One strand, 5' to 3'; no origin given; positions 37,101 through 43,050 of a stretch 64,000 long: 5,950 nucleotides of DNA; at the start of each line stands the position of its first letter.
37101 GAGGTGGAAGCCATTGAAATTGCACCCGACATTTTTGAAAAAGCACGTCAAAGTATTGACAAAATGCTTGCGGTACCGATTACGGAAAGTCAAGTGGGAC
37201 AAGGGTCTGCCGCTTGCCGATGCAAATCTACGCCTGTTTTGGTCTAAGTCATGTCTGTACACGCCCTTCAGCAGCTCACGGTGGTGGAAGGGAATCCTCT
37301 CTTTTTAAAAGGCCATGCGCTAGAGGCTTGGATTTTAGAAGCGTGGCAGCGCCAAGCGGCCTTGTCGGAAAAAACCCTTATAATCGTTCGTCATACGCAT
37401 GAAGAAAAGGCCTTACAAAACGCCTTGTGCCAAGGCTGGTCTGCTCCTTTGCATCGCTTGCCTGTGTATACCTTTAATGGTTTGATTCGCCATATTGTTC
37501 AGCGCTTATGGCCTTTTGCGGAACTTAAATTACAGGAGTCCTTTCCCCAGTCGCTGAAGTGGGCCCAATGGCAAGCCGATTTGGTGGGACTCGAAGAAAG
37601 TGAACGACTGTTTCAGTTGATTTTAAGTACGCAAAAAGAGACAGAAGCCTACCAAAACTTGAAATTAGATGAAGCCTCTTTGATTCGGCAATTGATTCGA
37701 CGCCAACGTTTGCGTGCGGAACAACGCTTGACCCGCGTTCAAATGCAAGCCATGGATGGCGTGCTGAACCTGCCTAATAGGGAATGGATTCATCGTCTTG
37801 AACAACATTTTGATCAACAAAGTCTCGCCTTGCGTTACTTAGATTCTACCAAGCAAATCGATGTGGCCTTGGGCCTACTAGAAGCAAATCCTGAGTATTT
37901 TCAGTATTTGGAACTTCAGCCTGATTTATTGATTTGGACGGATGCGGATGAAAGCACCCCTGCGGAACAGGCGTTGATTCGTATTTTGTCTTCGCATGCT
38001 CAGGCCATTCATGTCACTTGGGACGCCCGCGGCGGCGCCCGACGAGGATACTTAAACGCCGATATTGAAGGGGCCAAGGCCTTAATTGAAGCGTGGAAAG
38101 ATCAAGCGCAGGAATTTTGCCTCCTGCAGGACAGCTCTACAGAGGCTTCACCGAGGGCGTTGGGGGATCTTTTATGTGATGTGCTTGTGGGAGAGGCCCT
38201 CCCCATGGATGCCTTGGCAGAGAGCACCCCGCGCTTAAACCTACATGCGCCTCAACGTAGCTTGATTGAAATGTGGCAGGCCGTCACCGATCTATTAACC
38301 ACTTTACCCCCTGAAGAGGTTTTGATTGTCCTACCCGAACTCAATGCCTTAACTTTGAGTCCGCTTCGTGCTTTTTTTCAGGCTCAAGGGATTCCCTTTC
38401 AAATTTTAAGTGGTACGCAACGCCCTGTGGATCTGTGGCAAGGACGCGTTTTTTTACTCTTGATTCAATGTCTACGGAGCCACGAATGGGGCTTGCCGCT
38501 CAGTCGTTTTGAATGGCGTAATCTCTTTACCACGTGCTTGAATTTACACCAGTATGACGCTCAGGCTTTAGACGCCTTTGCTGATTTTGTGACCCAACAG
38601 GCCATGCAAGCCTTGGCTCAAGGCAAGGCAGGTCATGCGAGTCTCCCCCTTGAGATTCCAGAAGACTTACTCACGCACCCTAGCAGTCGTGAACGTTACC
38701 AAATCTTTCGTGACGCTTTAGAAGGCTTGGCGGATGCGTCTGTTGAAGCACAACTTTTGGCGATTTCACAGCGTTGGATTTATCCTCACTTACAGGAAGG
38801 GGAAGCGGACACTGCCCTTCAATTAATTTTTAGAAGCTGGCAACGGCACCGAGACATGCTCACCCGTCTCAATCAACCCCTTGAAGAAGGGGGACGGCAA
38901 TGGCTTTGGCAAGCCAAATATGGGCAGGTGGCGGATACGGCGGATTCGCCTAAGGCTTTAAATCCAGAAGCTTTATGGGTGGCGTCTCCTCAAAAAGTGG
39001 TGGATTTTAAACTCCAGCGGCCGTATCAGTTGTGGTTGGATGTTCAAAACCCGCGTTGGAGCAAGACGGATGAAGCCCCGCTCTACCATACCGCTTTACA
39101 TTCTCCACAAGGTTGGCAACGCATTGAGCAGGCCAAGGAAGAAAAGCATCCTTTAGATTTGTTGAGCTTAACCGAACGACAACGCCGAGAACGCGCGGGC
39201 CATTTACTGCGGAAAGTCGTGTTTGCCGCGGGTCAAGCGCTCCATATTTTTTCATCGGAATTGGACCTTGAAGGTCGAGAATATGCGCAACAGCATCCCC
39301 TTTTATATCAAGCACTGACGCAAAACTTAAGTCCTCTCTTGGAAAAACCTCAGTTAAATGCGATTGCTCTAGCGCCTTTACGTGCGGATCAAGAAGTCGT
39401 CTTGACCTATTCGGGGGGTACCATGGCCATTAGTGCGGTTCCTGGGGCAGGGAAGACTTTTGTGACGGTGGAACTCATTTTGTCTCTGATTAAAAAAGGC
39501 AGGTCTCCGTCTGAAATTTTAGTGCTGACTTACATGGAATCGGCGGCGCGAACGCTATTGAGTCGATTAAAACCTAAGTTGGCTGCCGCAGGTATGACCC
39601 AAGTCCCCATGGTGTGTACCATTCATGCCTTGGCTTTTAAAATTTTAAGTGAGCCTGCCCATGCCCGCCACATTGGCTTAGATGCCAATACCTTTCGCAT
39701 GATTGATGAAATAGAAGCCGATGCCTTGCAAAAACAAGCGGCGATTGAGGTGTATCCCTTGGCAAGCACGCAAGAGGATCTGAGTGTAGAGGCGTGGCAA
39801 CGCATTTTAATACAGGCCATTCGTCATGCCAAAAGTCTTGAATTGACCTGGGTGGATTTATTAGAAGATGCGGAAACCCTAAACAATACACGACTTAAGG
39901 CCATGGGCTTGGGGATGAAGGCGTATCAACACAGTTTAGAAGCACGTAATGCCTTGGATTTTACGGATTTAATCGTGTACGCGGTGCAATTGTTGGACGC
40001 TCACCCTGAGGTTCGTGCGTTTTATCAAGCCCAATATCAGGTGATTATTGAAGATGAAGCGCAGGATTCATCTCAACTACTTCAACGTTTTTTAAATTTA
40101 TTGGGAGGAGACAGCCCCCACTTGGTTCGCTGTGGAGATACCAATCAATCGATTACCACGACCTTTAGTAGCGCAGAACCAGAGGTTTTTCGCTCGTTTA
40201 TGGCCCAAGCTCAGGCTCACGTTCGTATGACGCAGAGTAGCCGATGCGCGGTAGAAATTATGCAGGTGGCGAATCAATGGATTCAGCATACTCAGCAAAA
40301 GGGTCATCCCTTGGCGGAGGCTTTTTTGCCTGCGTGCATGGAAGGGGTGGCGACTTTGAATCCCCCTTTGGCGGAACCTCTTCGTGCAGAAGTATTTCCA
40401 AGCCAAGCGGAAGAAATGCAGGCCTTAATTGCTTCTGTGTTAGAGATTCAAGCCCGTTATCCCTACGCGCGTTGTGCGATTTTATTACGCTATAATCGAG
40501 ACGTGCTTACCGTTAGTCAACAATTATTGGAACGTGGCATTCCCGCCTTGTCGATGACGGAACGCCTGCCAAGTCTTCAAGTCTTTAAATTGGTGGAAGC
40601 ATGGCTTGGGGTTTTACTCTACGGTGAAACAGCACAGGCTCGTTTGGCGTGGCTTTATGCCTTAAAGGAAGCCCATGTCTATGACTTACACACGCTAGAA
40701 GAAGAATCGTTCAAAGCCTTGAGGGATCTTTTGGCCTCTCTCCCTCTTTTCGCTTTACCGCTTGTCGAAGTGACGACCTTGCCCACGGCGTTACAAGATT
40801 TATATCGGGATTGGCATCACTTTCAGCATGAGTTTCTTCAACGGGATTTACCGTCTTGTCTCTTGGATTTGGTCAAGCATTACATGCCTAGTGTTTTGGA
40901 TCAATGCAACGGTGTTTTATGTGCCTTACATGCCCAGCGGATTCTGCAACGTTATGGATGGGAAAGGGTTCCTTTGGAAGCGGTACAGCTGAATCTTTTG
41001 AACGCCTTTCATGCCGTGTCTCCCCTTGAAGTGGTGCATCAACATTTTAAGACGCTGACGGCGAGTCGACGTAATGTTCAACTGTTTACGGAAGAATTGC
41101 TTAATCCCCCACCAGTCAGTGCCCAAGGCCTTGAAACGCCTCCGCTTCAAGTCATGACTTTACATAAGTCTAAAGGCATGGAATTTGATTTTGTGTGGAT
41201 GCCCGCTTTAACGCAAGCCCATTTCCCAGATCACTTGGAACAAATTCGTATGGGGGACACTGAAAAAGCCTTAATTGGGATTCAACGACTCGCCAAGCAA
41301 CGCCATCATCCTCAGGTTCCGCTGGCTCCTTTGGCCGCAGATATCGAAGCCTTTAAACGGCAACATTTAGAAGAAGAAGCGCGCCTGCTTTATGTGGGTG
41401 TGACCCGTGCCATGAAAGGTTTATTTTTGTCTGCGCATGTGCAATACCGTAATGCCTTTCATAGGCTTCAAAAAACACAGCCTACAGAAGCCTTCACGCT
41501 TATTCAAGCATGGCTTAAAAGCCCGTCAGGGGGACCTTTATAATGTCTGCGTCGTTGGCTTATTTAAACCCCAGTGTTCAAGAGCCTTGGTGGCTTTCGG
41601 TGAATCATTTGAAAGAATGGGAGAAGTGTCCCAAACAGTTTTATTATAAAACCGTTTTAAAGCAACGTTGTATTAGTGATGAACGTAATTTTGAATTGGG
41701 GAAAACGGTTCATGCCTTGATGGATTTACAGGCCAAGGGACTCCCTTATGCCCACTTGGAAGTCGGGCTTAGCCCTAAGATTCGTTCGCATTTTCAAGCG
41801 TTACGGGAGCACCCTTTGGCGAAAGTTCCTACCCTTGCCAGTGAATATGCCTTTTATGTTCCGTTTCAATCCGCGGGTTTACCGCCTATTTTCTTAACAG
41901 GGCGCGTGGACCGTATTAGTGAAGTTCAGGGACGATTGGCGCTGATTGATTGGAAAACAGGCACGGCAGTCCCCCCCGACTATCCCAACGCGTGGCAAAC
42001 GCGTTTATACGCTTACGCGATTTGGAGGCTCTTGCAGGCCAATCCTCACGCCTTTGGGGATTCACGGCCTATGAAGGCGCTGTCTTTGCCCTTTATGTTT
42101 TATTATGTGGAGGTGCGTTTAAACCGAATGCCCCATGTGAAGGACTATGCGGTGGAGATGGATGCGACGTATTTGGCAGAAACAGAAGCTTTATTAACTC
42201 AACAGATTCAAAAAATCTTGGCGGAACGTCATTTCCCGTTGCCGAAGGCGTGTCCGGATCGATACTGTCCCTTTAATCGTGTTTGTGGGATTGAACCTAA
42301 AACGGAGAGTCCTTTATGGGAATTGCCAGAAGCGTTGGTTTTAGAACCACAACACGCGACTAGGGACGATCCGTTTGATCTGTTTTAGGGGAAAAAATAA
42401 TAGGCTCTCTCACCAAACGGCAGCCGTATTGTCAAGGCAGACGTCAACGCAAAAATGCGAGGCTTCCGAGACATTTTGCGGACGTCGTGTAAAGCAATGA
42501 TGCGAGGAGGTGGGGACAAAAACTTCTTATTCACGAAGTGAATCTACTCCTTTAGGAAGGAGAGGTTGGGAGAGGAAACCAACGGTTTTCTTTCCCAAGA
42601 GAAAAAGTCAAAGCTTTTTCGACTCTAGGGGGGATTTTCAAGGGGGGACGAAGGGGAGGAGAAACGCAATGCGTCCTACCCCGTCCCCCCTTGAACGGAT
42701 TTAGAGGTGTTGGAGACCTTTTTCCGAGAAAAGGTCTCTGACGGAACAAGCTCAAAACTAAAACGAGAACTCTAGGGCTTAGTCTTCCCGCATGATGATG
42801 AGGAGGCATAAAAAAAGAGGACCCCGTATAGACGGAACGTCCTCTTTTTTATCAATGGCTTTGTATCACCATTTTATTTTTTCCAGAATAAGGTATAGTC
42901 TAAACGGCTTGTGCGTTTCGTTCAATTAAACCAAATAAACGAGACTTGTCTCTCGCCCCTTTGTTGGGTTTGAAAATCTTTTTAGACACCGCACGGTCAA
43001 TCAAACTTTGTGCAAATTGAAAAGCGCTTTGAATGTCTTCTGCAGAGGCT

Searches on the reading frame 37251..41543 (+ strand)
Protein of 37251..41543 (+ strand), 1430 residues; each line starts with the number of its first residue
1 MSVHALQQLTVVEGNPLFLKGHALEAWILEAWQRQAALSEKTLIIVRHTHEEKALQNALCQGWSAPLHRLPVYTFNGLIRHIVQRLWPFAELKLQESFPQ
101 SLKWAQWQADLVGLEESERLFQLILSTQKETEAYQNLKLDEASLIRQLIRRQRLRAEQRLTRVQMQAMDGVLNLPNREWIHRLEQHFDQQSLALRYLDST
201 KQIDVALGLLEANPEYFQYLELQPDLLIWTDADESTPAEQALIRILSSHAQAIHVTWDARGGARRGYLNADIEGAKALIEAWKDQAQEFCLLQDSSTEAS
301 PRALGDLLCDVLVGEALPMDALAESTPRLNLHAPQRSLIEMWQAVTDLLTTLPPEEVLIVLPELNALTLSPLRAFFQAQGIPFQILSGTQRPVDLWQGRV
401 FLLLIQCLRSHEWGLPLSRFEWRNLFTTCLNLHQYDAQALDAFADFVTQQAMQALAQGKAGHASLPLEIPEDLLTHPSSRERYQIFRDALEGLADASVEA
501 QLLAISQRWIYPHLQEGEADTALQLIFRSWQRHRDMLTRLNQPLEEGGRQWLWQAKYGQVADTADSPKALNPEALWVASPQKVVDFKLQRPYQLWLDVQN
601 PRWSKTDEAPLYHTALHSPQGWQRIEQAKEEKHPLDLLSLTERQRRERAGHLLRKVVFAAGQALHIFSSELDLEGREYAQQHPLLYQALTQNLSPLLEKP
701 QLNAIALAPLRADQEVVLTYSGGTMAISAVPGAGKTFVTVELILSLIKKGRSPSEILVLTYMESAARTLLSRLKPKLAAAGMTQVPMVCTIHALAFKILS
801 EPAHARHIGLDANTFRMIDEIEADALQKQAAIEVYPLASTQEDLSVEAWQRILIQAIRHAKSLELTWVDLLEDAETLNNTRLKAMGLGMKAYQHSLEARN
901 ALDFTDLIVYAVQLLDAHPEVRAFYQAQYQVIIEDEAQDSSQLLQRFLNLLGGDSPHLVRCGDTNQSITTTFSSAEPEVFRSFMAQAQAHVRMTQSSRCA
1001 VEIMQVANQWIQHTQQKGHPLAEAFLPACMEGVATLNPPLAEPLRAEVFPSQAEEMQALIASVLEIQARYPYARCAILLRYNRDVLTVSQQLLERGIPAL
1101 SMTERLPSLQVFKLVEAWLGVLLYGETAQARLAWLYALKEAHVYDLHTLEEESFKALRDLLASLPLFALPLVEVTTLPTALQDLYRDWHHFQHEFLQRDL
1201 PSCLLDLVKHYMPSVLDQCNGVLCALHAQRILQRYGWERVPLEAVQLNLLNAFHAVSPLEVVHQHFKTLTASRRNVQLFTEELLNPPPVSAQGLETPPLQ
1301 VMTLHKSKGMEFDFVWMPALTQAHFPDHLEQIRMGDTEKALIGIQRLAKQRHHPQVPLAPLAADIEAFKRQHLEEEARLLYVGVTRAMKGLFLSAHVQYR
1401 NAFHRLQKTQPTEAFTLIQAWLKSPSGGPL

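Call 86: search_protein_families(library=pfam, proteins=[window:37251-41543:+], max_evalue=0.0001)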
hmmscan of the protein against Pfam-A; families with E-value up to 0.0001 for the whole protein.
window:37251-41543:+ (1430 aa): 4 families
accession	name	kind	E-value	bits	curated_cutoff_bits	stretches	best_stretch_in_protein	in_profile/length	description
PF00580.27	UvrD-helicase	-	2.9e-41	142.4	23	1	712-985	3-268/271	UvrD/REP helicase N-terminal domain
PF13361.12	UvrD_C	-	5.7e-21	75.7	25.6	1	1298-1396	286-348/350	UvrD-like helicase C-terminal domain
PF13245.12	AAA_19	-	4.2e-11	43.6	25.1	1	720-969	9-131/134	AAA domain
PF13538.12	UvrD_C_2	-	8.2e-10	38.8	27.4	0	1363-1393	21-51/52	UvrD-like helicase C-terminal domain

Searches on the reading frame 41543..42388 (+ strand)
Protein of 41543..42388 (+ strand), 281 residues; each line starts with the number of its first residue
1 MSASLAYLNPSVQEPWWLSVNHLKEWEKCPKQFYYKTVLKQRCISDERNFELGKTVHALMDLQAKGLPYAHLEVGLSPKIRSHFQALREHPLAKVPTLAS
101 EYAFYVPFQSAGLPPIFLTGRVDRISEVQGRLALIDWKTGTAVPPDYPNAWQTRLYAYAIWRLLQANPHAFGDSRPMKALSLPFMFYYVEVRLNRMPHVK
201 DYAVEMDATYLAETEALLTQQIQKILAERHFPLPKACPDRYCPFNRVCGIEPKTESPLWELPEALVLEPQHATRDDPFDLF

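Call 16: search_protein_families(library=pfam, proteins=[window:41543-42388:+])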
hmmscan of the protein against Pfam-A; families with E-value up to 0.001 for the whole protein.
window:41543-42388:+ (281 aa): 1 family
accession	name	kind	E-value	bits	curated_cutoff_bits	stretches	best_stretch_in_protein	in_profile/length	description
PF12705.13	PDDEXK_1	-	8.3e-24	85.3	22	1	18-248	2-246/247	PD-(D/E)XK nuclease superfamily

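Call 21: find_encoding_contigs(protein=window:41543-42388:+, flank=4000, max_places=10)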
Protein window:41543-42388:+ (281 aa): no gene with exactly this product is on record in the collection.

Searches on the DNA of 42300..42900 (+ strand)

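Call 17: search_rna_families(source=window, start=42300, end=42900, threshold=evalue, max_evalue=10)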
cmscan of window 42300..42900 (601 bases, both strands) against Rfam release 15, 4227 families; matches with E-value up to 10: 24.
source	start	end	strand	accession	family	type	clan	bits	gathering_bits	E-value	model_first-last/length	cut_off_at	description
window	42641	42691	-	RF03964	mir-H1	Gene; miRNA;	-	20.2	97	1.1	1-85/85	no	mir-H1 microRNA precursor family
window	42642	42690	-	RF03946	mir-3132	Gene; miRNA;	-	20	84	0.94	1-75/75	no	mir-3132 microRNA precursor family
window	42638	42695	+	RF04279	mir-H20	Gene; miRNA;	CL00141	19.7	99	0.54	1-82/82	no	mir-H20 microRNA precursor family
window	42633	42700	+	RF03778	mir-483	Gene; miRNA;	-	19.5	60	0.59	1-75/75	no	mir-483 microRNA precursor family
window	42641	42691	+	RF03964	mir-H1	Gene; miRNA;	-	19.1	97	2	1-85/85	no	mir-H1 microRNA precursor family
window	42811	42850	+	RF03623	mir-1252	Gene; miRNA;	-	18.6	70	2.5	1-65/65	no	mir-1252 microRNA precursor family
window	42642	42690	-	RF03610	mir-H7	Gene; miRNA;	CL00141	18.1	94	2.5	1-69/69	no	mir-H7 microRNA precursor family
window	42637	42694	-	RF03778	mir-483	Gene; miRNA;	-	17.9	60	1.4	1-75/75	no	mir-483 microRNA precursor family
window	42641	42692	+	RF03493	mir-1281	Gene; miRNA;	-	17.9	70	3.5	1-54/54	no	mir-1281 microRNA precursor family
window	42795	42862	+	RF02621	BSnc120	Gene; sRNA;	-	17.4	114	0.56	1-88/88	no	Brucella sRNA 120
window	42567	42597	+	RF03623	mir-1252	Gene; miRNA;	-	16.8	70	6.8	1-65/65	no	mir-1252 microRNA precursor family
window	42637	42694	+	RF04157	MIR9486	Gene; miRNA;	-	16.6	100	1.8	1-119/119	no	MIR9486 microRNA precursor family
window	42640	42691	-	RF03493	mir-1281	Gene; miRNA;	-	16.4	70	7.4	1-54/54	no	mir-1281 microRNA precursor family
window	42598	42848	+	RF02376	antisense_SR1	Gene; sRNA;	-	16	45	1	1-210/210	no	SR1 sRNA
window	42568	42692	+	RF00516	ylbH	Cis-reg; leader;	-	15.8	50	0.74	1-122/122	no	ylbH leader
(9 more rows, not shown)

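Call 48: search_dna_similar(query=window:42396-42809:+, collection=plasmids, mode=distant, max_evalue=0.001)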
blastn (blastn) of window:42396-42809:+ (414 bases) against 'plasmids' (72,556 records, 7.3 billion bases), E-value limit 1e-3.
No match.

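Call 49: search_dna_similar(query=window:42396-42809:+, collection=phages, mode=distant, max_evalue=0.001)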
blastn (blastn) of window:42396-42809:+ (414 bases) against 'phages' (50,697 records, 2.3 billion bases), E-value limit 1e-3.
No match.
